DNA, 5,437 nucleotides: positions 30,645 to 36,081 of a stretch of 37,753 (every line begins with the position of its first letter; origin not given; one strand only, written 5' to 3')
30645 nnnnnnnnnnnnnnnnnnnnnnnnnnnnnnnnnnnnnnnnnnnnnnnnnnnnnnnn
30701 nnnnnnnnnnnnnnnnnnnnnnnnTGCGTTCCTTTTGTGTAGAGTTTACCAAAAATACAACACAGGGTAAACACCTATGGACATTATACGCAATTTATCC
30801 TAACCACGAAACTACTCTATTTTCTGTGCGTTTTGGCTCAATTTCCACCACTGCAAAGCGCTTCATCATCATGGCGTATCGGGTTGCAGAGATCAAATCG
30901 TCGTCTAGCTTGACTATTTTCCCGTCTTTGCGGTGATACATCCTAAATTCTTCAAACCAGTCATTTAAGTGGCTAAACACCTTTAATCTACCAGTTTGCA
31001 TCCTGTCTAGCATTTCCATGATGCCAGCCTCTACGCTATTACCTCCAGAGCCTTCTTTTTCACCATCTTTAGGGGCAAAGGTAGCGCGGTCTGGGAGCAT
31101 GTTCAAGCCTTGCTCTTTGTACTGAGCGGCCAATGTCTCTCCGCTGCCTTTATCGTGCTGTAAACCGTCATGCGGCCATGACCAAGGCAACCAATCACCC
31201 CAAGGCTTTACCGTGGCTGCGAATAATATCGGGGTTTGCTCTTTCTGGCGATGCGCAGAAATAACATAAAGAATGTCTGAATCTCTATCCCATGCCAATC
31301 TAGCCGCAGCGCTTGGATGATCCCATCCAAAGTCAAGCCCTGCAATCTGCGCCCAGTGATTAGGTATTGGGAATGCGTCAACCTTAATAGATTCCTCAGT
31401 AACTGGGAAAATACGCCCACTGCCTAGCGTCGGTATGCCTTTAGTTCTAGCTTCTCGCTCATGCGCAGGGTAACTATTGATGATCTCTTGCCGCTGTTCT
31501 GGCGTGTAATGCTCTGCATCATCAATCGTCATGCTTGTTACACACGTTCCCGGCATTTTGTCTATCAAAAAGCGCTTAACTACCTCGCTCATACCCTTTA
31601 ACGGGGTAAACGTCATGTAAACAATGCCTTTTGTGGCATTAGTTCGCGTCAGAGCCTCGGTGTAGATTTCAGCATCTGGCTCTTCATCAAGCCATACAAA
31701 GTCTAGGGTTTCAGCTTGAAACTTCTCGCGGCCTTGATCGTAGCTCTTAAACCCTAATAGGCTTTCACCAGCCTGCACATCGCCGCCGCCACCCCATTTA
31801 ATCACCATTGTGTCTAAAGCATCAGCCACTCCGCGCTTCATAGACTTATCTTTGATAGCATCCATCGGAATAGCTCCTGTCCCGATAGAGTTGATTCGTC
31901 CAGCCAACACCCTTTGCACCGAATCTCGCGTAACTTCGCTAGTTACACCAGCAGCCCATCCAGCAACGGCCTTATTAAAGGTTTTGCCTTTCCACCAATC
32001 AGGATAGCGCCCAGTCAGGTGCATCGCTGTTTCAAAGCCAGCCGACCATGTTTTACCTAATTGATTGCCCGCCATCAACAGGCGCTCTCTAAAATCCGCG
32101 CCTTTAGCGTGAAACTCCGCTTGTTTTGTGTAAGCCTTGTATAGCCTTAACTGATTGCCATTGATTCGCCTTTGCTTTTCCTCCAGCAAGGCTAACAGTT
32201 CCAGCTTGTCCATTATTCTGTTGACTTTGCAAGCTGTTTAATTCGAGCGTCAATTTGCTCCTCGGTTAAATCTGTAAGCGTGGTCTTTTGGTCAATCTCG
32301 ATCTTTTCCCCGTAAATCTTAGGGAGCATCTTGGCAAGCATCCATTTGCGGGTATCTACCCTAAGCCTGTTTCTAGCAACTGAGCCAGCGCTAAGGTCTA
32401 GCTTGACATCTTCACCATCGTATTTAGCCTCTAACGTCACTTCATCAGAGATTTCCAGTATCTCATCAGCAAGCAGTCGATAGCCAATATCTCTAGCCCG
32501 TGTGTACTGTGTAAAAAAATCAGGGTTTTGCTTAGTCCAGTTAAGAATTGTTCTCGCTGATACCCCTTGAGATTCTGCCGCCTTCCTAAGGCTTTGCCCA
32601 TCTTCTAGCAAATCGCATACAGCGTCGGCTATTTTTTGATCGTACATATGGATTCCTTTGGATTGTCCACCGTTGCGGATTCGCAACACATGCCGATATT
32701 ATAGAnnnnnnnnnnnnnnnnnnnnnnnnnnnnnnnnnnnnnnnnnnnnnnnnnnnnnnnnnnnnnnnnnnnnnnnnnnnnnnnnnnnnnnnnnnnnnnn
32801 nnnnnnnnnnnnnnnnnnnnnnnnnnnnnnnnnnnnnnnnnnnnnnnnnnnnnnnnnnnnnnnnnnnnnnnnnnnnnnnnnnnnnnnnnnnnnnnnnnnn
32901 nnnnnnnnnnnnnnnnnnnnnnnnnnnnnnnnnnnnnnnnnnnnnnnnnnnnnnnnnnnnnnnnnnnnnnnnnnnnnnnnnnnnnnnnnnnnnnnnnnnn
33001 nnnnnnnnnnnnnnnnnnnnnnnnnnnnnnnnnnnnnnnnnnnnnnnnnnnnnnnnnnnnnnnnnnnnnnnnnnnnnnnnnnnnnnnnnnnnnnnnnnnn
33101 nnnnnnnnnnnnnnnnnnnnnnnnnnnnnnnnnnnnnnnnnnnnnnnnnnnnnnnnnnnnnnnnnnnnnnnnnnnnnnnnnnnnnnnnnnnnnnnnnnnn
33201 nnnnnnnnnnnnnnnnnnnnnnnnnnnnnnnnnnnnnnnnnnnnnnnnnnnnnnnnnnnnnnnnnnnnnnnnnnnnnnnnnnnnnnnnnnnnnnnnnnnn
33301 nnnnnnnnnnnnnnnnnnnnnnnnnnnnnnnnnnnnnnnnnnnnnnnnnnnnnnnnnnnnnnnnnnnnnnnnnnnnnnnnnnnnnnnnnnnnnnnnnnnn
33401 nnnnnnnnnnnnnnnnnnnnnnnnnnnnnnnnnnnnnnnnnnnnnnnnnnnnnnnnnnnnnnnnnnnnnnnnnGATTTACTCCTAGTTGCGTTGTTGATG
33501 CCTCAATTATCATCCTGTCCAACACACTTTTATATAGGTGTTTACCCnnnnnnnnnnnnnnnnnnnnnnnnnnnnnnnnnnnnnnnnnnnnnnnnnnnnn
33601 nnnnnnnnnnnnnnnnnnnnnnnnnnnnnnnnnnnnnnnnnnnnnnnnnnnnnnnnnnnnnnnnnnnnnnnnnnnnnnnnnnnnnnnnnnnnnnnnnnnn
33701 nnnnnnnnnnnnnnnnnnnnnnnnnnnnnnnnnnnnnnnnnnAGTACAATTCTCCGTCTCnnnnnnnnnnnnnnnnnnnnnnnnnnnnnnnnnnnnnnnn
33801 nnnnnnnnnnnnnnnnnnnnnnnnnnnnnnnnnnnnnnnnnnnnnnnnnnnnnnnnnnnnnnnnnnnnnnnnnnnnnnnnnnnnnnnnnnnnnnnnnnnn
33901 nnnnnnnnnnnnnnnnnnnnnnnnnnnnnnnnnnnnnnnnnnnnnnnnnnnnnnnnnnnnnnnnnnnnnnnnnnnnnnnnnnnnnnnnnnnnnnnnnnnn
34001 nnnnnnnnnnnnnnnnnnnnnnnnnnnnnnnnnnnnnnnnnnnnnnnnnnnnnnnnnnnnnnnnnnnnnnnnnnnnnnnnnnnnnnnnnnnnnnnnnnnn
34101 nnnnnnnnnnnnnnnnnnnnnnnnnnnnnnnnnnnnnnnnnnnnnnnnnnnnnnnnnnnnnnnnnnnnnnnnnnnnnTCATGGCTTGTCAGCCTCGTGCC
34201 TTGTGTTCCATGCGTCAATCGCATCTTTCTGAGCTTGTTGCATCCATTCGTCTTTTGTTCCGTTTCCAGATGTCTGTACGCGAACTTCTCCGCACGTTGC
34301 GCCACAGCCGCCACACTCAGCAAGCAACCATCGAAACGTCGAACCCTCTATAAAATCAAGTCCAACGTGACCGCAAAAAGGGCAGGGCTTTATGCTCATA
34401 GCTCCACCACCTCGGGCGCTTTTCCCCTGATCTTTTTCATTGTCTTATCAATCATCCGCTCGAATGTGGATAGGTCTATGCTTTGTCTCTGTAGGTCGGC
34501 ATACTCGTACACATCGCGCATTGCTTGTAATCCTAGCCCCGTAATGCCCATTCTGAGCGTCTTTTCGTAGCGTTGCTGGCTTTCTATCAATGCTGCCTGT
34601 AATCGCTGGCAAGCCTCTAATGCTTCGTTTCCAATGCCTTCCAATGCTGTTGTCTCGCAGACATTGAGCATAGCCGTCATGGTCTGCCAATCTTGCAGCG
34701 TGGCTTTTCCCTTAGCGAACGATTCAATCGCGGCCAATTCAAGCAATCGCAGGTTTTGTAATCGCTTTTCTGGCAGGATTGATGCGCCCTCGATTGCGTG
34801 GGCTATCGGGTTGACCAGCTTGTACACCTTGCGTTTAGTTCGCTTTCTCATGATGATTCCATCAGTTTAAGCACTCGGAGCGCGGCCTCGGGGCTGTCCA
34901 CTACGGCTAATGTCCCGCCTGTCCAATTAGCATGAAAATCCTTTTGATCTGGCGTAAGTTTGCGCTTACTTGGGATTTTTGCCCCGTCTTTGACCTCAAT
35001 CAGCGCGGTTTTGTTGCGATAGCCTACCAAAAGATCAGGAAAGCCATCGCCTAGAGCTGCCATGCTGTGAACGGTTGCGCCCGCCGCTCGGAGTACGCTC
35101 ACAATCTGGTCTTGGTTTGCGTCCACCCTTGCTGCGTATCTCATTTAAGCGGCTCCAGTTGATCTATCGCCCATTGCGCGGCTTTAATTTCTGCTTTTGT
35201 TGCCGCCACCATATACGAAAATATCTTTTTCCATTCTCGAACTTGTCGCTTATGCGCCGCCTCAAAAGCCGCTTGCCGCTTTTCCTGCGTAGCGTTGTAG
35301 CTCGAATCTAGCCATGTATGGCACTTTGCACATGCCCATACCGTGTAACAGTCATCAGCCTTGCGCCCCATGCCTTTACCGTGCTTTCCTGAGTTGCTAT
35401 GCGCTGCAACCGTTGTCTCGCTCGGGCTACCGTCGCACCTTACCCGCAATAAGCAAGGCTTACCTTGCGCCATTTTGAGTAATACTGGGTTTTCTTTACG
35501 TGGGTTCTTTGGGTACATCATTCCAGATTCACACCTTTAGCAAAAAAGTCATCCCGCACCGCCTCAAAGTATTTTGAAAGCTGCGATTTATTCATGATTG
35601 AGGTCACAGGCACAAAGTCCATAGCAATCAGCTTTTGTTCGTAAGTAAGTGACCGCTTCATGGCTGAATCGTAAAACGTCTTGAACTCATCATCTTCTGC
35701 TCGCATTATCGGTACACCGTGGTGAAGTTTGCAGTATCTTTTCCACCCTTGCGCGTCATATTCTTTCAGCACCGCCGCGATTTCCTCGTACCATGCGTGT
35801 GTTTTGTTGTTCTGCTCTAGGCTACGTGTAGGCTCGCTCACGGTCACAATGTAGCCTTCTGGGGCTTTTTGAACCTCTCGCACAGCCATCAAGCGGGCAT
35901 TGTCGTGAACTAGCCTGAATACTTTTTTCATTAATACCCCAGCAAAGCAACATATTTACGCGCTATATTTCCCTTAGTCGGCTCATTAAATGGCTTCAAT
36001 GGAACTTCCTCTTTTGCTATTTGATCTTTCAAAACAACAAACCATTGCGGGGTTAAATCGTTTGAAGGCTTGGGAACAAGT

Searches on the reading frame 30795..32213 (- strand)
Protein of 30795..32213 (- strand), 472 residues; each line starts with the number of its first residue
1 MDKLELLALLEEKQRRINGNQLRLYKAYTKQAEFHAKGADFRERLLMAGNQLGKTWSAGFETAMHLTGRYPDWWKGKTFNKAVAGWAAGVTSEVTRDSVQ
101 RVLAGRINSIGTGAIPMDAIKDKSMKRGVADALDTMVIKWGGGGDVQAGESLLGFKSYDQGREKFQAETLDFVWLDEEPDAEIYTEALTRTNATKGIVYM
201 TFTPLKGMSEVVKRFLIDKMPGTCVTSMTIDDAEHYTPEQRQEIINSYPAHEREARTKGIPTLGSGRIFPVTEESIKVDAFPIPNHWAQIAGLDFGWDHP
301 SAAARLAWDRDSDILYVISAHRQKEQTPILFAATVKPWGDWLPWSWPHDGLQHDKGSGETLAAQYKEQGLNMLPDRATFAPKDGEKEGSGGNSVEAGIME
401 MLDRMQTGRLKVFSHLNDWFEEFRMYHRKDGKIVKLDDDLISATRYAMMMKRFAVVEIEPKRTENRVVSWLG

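Call 8: search_protein_families(library=phrogs, proteins=[window:30795-32213:-])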
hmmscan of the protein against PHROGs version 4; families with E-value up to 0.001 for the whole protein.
window:30795-32213:- (472 aa): 4 families
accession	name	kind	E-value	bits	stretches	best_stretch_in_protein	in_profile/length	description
phrog_31467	-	unknown function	1.4e-47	163.4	1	27-242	41-259/261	-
phrog_2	-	head and packaging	1.3e-35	124.3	1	23-455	262-596/807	terminase large subunit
phrog_5653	-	head and packaging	4.3e-31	109.2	1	263-455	5-184/199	terminase large subunit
phrog_30463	-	unknown function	1.7e-22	81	1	372-457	1-79/101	-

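Call 73: find_encoding_contigs(protein=window:30795-32213:-, flank=300, max_places=5)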
Protein window:30795-32213:- (472 aa): 2 contigs read that carry it; 1 place shown.
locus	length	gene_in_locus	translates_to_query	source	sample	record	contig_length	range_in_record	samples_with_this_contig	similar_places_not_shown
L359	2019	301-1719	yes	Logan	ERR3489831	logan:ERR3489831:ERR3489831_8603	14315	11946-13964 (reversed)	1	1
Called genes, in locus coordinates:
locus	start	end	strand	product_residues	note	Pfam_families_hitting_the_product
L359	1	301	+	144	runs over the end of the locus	PF20901:Sf6_terminase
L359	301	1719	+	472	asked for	PF03237:Terminase_6N, PF17289:Terminase_6C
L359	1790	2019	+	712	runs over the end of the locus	PF16510:P22_portal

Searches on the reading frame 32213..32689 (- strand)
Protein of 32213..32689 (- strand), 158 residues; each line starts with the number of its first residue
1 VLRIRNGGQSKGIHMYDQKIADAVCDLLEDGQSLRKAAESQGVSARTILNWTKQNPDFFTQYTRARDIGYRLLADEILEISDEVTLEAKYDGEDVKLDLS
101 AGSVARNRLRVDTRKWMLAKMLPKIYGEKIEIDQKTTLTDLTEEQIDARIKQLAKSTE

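Call 68: search_protein_families(library=pfam, proteins=[window:32213-32689:-], max_evalue=0.01)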
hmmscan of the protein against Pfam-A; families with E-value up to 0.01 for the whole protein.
window:32213-32689:- (158 aa): 3 families
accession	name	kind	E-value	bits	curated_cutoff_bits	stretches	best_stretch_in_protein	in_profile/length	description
PF20901.3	Sf6_terminase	-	1.7e-32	112.1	27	1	16-132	1-105/106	Bacteriophage Sf6, terminase small subunit-like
PF01710.22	HTH_Tnp_IS630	-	0.00041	20.8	21.3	1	16-111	3-96/119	Transposase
PF18024.7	HTH_50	-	0.0094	16.1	27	0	23-54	15-46/50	Helix-turn-helix domain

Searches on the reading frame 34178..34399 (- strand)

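Call 69: search_protein_families(library=pfam, proteins=[window:34178-34399:-], max_evalue=0.01)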
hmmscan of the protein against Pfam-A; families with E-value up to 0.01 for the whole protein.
window:34178-34399:- (73 aa): 1 family
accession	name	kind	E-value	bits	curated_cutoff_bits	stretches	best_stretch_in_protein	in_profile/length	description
PF14354.12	Lar_restr_allev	-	1.9e-10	41.2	28.6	1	3-67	3-57/58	Restriction alleviation protein Lar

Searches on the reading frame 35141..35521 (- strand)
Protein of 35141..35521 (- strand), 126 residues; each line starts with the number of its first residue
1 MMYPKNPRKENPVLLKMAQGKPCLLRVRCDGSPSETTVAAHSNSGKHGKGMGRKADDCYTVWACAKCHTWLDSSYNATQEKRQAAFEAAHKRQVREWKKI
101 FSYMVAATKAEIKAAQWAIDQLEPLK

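Call 19: search_protein_families(library=pfam, proteins=[window:35141-35521:-], max_evalue=0.01)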
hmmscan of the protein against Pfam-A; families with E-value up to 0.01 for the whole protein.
window:35141-35521:- (126 aa): 2 families
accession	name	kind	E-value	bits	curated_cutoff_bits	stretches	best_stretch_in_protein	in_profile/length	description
PF07102.17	YbcO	-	3.9e-11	43.3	29.9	1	15-95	4-85/92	Putative nuclease YbcO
PF06147.18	DUF968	-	1.6e-05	25.5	27.8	1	1-103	79-166/171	Protein of unknown function (DUF968)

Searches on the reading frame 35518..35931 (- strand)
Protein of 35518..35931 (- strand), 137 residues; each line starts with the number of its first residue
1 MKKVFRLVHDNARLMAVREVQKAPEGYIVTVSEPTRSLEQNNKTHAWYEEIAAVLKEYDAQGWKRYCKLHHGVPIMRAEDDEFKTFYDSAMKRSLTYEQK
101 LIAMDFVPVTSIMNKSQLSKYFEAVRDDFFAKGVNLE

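Call 19: search_protein_families(library=pfam, proteins=[window:35518-35931:-], max_evalue=0.01)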
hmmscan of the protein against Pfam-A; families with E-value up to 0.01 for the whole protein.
window:35518-35931:- (137 aa): 1 family
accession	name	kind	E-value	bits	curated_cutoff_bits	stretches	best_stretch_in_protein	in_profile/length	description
PF05772.17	NinB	-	1.5e-05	25.3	23.8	1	1-53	1-57/131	NinB protein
